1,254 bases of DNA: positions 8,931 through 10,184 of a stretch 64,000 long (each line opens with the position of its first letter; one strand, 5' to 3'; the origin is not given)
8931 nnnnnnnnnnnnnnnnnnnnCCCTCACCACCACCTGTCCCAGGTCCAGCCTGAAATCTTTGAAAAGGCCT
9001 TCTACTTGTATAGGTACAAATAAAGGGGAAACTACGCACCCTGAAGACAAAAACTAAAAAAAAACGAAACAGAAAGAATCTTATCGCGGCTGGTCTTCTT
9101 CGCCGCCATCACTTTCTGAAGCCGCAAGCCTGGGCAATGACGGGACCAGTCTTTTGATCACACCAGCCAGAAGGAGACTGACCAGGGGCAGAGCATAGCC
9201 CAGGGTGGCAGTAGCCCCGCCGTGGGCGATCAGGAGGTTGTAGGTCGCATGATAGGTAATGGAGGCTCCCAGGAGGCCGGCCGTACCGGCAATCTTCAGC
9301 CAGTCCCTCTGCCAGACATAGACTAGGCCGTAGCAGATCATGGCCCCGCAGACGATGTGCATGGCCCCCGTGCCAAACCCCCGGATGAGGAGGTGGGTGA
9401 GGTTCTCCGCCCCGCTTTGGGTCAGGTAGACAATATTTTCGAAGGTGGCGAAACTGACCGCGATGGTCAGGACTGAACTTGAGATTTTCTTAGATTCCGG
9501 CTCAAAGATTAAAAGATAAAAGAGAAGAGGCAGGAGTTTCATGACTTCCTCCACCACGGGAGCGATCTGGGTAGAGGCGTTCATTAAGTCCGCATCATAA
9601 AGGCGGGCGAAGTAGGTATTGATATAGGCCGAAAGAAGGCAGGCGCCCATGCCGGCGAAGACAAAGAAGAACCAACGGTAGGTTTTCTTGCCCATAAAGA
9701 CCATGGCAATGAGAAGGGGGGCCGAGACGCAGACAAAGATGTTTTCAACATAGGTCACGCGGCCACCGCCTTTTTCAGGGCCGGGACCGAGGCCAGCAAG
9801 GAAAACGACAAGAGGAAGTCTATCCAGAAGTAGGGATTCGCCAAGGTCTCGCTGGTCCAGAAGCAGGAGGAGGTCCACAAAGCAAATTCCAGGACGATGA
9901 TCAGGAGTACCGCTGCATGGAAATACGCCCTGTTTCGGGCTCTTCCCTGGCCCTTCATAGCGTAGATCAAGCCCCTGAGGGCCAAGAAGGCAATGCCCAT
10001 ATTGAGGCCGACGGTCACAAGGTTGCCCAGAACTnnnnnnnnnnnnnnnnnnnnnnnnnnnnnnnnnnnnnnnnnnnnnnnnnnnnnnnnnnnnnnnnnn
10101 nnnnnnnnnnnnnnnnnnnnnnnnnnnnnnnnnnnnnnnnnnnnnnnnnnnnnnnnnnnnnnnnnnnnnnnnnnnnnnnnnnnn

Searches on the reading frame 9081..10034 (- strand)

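Call 19: search_protein_families(library=pfam, proteins=[window:9081-10034:-], max_evalue=0.0001)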
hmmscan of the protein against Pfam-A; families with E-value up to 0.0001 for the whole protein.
window:9081-10034:- (317 aa): 1 family
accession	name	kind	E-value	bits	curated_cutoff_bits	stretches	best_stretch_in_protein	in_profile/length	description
PF13367.11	PrsW-protease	-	2.4e-17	63.6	23.5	1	121-283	7-188/196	PrsW family intramembrane metalloprotease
